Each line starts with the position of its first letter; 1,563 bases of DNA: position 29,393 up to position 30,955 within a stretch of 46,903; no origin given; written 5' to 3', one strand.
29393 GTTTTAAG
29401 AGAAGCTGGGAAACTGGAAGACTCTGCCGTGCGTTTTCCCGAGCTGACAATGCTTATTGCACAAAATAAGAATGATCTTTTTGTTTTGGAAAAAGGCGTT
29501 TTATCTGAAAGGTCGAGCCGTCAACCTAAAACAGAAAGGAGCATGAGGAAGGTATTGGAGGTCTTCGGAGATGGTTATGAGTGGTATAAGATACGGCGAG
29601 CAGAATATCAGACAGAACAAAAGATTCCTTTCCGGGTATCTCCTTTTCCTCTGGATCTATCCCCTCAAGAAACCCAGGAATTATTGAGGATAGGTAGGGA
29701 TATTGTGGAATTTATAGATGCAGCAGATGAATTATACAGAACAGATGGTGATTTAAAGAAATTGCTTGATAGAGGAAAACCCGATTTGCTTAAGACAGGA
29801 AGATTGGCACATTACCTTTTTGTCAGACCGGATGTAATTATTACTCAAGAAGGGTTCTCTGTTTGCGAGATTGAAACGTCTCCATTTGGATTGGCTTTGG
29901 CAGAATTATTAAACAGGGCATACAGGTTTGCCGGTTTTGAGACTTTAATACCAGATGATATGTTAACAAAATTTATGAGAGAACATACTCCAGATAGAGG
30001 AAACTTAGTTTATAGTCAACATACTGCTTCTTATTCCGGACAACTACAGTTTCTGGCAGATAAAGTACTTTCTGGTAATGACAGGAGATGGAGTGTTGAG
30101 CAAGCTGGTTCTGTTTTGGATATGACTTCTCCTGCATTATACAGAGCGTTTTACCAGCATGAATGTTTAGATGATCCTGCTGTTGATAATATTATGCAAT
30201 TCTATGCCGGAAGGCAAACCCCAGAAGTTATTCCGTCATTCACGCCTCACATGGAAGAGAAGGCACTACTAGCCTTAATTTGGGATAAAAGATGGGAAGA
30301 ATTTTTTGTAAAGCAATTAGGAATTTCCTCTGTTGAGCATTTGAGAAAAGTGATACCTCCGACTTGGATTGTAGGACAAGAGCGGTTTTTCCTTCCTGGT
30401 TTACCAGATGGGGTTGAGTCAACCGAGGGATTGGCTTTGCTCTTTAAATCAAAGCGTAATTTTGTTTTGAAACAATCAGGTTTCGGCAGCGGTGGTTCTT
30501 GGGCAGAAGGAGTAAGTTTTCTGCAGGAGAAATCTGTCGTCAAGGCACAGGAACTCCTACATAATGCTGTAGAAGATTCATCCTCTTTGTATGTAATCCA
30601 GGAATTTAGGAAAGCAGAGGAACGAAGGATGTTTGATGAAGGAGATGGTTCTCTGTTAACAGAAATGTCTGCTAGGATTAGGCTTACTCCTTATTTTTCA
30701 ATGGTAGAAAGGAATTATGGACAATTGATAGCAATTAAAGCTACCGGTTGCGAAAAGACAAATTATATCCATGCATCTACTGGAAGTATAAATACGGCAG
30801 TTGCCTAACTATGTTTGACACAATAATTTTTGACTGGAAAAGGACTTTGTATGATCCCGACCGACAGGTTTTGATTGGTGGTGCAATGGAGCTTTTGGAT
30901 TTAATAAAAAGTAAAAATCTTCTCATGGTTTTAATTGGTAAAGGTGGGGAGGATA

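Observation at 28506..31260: Cargo operon: histidine-phosphatase/ATP-grasp fusion protein plus a HAD-like protein with D-x-K motif I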

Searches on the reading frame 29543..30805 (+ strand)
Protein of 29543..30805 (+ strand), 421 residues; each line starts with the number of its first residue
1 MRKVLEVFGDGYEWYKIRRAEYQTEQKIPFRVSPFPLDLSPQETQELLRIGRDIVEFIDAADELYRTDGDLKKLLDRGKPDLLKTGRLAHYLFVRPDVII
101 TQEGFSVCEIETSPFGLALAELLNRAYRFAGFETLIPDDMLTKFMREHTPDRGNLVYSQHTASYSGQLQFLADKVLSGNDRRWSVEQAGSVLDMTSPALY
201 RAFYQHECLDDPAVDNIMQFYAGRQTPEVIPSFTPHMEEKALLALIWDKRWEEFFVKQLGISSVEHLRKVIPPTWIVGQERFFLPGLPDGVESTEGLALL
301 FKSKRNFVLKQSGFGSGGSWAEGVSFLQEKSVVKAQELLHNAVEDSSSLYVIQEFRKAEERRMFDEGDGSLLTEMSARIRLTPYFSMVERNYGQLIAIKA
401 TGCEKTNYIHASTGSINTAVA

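Call 15: search_solved_structures(query=A1, max_evalue=10, show_alignments=2)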
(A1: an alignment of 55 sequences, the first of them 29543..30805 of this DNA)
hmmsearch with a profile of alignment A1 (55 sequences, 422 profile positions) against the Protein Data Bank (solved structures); distinct sequences matched with E-value up to 10: 1.
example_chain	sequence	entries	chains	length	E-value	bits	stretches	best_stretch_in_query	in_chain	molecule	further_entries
7m1b_AAA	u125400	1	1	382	0.26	13.3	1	170-242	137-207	Galactose-binding-like protein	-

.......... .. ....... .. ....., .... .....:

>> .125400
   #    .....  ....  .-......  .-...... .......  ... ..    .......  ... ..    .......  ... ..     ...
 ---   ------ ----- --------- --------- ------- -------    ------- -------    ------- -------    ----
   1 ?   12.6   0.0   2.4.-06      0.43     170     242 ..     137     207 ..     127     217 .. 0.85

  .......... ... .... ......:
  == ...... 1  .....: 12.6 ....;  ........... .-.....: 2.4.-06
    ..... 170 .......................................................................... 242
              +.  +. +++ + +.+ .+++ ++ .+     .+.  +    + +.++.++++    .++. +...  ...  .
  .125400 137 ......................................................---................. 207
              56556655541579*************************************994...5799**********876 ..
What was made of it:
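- On ATP-grasp superfamily, glutathione-synthetase/GspS (permuted) type: The profile against PDB sequences found nothing relevant (call 15).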

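Call 26: predict_structure(alignment_id=A1)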
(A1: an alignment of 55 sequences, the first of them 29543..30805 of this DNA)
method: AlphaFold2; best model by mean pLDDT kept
length: 421 residues; sequences in the alignment: 55
mean_pLDDT: 91.9   pTM: 0.92
mean pLDDT of the five models: 91.9, 91.6, 90.4, 90.0, 88.6
residues with pLDDT >= 90: 323; 70-90: 82; 50-70: 16; < 50: 0
segments of 3 or more residues with pLDDT < 50: none
pLDDT, mean of each block of 10 residues (from residue 1): 91 86 83 95 98 98 96 93 85 96 96 92 97 95 96 94 95 95 94 77 92 92 74 89 97 98 99 98 96 96 94 75 86 97 93 96 81 92 96 97 89 84 91
secondary structure, 60 per line:
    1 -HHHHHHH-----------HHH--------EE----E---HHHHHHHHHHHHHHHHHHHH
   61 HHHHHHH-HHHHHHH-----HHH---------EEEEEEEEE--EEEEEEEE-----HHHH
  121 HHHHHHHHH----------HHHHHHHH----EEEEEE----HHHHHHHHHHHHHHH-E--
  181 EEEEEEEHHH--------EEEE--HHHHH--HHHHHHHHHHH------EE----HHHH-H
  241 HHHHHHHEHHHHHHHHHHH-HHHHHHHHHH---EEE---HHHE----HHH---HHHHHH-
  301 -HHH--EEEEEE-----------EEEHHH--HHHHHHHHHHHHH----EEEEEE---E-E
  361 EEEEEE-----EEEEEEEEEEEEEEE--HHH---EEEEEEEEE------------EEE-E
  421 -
elements in order: H2-8 H41-67 H69-75 E93-101 E104-111 H117-129 H140-147 E152-157 H162-176 E181-187 E199-202 H205-209 H212-222 H235-238 H240-247 H249-259 H261-270 E274-276 H294-299 E307-312 E324-326 H332-344 E349-354 E360-366 E372-386 E395-403 E416-418
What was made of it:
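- On ATP-grasp superfamily, glutathione-synthetase/GspS (permuted) type: AlphaFold model pLDDT 91.9, pTM 0.92 (call 26).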

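Call 28: search_protein_representatives(alignment_id=A1)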
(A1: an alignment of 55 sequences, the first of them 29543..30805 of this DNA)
Query: 55 sequences, 422 profile positions. Proteins with E-value up to 0.001 (for the whole library): 904; up to 1e-10: 493; up to 1e-30: 183. The best 150 are listed.
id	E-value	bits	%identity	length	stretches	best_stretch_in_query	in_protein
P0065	9.3e-188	640.7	-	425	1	1-420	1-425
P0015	1.0e-184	630.7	-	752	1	1-420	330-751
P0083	3.2e-174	596.1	-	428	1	1-420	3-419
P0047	4.6e-174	595.6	-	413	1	1-420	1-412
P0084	3.4e-172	589.5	-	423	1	2-419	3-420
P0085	5.5e-163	559.1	-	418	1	1-420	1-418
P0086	3.5e-156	536.7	-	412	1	4-420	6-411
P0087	1.6e-154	531.2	-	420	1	1-420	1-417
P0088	3.6e-154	530.1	-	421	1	1-420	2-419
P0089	9.5e-154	528.7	-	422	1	1-421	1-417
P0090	1.6e-149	514.7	-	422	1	3-420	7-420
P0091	1.1e-146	505.5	-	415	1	1-420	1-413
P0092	4.3e-142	490.3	-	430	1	4-420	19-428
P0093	1.7e-139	481.7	-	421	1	1-420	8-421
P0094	9.9e-132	456.2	-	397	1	98-421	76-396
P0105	4.8e-103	361.7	-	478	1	3-420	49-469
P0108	6.4e-96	338.2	-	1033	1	4-420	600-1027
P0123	8.5e-82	291.6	-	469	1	27-420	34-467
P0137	1.4e-68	248.1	-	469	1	27-420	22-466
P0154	5.1e-64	233.1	-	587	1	30-419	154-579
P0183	7.3e-57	209.5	-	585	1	27-414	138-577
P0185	4.6e-56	206.9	-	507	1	25-419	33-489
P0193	1.1e-54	202.3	-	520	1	25-417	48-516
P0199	1.6e-53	198.5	-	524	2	197-417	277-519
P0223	7.9e-44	166.6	-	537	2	193-420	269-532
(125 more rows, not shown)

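Call 29: search_protein_families(library=pfam, proteins=[P0108, P0105, P0123, P0137, P0154, P0183, P0185, P0193, P0199, P0223], max_evalue=0.1)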
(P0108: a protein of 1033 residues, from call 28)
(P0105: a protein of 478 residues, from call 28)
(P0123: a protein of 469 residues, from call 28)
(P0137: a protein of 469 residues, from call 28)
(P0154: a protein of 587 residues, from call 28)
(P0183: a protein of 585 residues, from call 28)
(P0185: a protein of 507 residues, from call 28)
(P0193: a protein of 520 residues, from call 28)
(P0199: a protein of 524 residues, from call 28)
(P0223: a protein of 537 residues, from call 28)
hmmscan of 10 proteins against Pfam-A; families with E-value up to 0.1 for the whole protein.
P0108 (1033 aa): 0 families

P0105 (478 aa): 0 families

P0123 (469 aa): 1 family
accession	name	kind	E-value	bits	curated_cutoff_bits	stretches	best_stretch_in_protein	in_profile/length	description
PF00816.26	Histone_HNS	-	0.091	13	25.6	0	78-92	17-31/38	H-NS histone C-terminal domain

P0137 (469 aa): 1 family
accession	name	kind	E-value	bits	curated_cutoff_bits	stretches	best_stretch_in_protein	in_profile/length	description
PF14403.11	CP_ATPgrasp_2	-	0.0087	15.5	32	0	155-240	124-202/374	Circularly permuted ATP-grasp type 2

P0154 (587 aa): 0 families

P0183 (585 aa): 0 families

P0185 (507 aa): 0 families

P0193 (520 aa): 0 families

P0199 (524 aa): 0 families

P0223 (537 aa): 0 families

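Call 30: fold_search(model_id=the predicted structure, library=pdb)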
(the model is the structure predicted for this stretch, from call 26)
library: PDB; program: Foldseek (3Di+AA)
matches with E <= 10: 309; with E <= 0.001: 44
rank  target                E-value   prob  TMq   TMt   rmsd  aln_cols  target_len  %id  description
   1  8fbz_B                2.5e-12  1.00  0.61  0.57   7.1       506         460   12  Crystal Structure of apo human Glutathione Synthetase Y270E (released 2024-05-08)
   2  3kal_A                4.3e-12  1.00  0.62  0.57   6.8       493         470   12  Structure of homoglutathione synthetase from Glycine max in closed conformation with homoglutathione, ADP, a sulfate i (released 2009-12-22)
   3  8fbz_A                5.1e-12  1.00  0.62  0.58   6.8       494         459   12  Crystal Structure of apo human Glutathione Synthetase Y270E (released 2024-05-08)
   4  5oev_A                6.0e-12  1.00  0.55  0.52   8.5       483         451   12  The structure of a glutathione synthetase like-effector (GSS22) from Globodera pallida in apoform. (released 2018-04-25)
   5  3kaj_B                8.0e-12  1.00  0.55  0.52   8.1       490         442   12  Apoenzyme structure of homoglutathione synthetase from Glycine max in open conformation (released 2009-12-22)
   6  9cjn                  1.2e-11  1.00  0.69  0.61   4.7       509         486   13  Ligase Cp1B (released 2025-05-21)
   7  5oet_B                1.9e-11  1.00  0.57  0.57   6.6       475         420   13  The structure of a glutathione synthetase like-effector (GSS30) from Globodera pallida in apoform. (released 2018-04-25)
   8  3kal_B                2.5e-11  1.00  0.62  0.57   6.6       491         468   12  Structure of homoglutathione synthetase from Glycine max in closed conformation with homoglutathione, ADP, a sulfate i (released 2009-12-22)
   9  5oeu_A                3.0e-11  1.00  0.55  0.52   8.0       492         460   13  The structure of a glutathione synthetase like-effector (GSS22) from Globodera pallida in ADP-bound closed conformatio (released 2018-04-25)
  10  1m0w_A                3.6e-11  1.00  0.64  0.57   6.9       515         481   12  Yeast Glutathione Synthase Bound to gamma-glutamyl-cysteine, AMP-PNP and 2 Magnesium Ions (released 2002-12-11)
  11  5oet_A                4.7e-11  1.00  0.53  0.54   7.2       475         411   13  The structure of a glutathione synthetase like-effector (GSS30) from Globodera pallida in apoform. (released 2018-04-25)
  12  5oes_F                8.0e-11  1.00  0.60  0.57   7.5       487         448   11  The structure of a glutathione synthetase (StGSS1) from Solanum tuberosum in ADP and y-EC bound closed conformation. (released 2018-04-25)
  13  5oes_A                8.4e-11  1.00  0.58  0.56   7.6       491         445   10  The structure of a glutathione synthetase (StGSS1) from Solanum tuberosum in ADP and y-EC bound closed conformation. (released 2018-04-25)
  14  5oes_E                1.3e-10  1.00  0.59  0.56   7.2       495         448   11  The structure of a glutathione synthetase (StGSS1) from Solanum tuberosum in ADP and y-EC bound closed conformation. (released 2018-04-25)
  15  5oes_B                1.6e-10  1.00  0.58  0.56   7.3       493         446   11  The structure of a glutathione synthetase (StGSS1) from Solanum tuberosum in ADP and y-EC bound closed conformation. (released 2018-04-25)
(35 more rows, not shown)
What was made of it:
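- On ATP-grasp superfamily, glutathione-synthetase/GspS (permuted) type: Foldseek against PDB gave 44 hits at E<=1e-3, all of them GSS, hGS, Cp1B, YgiC/YjfC or GspS, with probability 1.00 and TM 0.5-0.69 (call 30).
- Closest known: Eukaryotic-type glutathione / homoglutathione synthetase. Same: The C half has the same overall fold (Foldseek E 1e-12, TM 0.55-0.69, with Cp1B the best TM; call 30).
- Closest known: Glutathionylspermidine synthetase/amidase. Same: The ATP-grasp is of the GSS-like type (call 30).
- The domain order (N-terminal hydrolase, C-terminal GSS-like ATP-grasp) is that of GspS, which is among the fold hits (call 30). The closest folds act on small molecules (call 30). The best fold matches are glutathione and homoglutathione synthetases (call 30).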

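Call 37: find_related_loci(query=A1, collection=genome_contigs, flank=7000)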
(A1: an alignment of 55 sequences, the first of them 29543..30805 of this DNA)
Query A1 (421 aa) in genome_contigs; peptide patterns used: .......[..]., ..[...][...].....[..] (x = any residue, [..] = any of these).
72 stretches matched a pattern; 46 encode a relative of the query (tblastn E <= 1e-3); 44 distinct loci.
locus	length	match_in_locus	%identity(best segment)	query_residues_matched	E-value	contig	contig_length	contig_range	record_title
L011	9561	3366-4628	90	1-421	0e+0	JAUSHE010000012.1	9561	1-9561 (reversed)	MAG: Candidatus Daviesbacteria bacterium isolate E14_metabat.bin.170_sub E14_k141_247278, whole genome shotgun sequence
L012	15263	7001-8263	87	1-421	0e+0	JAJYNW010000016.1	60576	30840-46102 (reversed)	MAG: bacterium isolate DBS2-4.bin98 NODE_721_length_60576_cov_3.99373, whole genome shotgun sequence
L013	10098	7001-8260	57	1-421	9e-159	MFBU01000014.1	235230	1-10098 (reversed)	MAG: Candidatus Curtissbacteria bacterium RIFCSPLOWO2_02_41_11 rifcsplowo2_02_sub10_scaffold_3, whole genome shotgun seq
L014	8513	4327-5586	51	1-421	7e-144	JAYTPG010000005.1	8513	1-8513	MAG: Candidatus Kaiserbacteria bacterium isolate GFS_4339 GFS_4339_4, whole genome shotgun sequence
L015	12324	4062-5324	51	1-420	4e-142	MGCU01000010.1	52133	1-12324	MAG: Candidatus Saccharibacteria bacterium RIFCSPHIGHO2_12_FULL_47_16b rifcsphigho2_12_scaffold_2315, whole genome shotg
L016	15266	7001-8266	52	1-421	4e-141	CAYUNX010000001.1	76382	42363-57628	MAG TPA_asm: uncultured Candidatus Saccharibacteria bacterium isolate SRP342105_co1_281 genome assembly, contig: NODE_40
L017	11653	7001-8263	51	1-421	5e-140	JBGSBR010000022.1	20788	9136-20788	MAG: Weeksellaceae bacterium isolate NCIPD_CMAR_MAG_22 NODE_22_length_20788_cov_8.249674, whole genome shotgun sequence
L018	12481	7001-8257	53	1-421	3e-139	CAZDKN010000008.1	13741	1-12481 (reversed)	MAG TPA_asm: uncultured Candidatus Saccharimonas sp. isolate SRP062349_co2_266 genome assembly, contig: NODE_2425_length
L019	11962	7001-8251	52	1-421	7e-137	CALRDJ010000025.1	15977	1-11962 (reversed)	MAG: Candidatus Levybacteria bacterium GW2011_GWA1_37_16 isolate TH-11nov19-213 genome assembly, contig: TH-11nov19-C914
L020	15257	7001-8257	49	1-421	6e-135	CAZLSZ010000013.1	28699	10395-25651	MAG TPA_asm: uncultured Gammaproteobacteria bacterium isolate SRP170004_co1_21 genome assembly, contig: NODE_2376_length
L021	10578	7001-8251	51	1-421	5e-135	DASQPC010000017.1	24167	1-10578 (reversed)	MAG TPA_asm: Candidatus Methylomirabilota bacterium isolate SMAG_U10819 k141_43440, whole genome shotgun sequence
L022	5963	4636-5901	49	1-420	1e-134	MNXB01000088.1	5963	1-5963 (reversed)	MAG: Elusimicrobia bacterium CG1_02_37_114 cg_0.2_sub10_scaffold_2811_c, whole genome shotgun sequence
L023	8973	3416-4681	49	1-420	2e-134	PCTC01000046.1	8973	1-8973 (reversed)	MAG: Candidatus Roizmanbacteria bacterium CG22_combo_CG10-13_8_21_14_all_34_12 CG22_scaffold_5121_c, whole genome shotgu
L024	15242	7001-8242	48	1-420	1e-129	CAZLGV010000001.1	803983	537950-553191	MAG TPA_asm: uncultured Gammaproteobacteria bacterium isolate SRP269290_co2_1 genome assembly, contig: NODE_1_length_803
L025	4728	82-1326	50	1-421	1e-127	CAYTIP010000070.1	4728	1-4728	MAG TPA_asm: uncultured Gammaproteobacteria bacterium isolate SRP220891_co1_172 genome assembly, contig: NODE_36471_leng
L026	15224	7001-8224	47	15-420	2e-124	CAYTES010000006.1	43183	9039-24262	MAG TPA_asm: uncultured Candidatus Peribacteria bacterium isolate SRP011637_co1_153 genome assembly, contig: NODE_161_le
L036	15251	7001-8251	45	1-420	3e-117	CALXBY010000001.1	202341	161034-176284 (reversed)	MAG: uncultured Clostridia bacterium isolate BRZ_D__bin41 genome assembly, contig: BRZ_D__NODE_45_length_202341_cov_8.08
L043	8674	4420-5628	45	14-420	2e-108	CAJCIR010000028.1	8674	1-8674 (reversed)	Chlamydiae bacterium isolate BOG_genome_mining.3 genome assembly, contig: k141_5848355, whole genome shotgun sequence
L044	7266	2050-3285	41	11-421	5e-97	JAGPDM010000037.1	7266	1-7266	Candidatus Saccharibacteria bacterium isolate Gw_SlAct_bin_395 Gw_SlAct_39148_length_7266_cov_11.508615, whole genome sh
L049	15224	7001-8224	36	23-420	2e-71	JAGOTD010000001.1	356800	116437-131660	MAG: Candidatus Peribacteraceae bacterium isolate Gw_Eff_bin_374 Gw_Eff_13_length_356800_cov_17.318224, whole genome sho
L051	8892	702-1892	35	25-420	6e-63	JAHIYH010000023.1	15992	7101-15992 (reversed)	MAG: Patescibacteria group bacterium isolate Modern_marine.mb.105 Modern_marine.mb.105_k141_1200097, whole genome shotgu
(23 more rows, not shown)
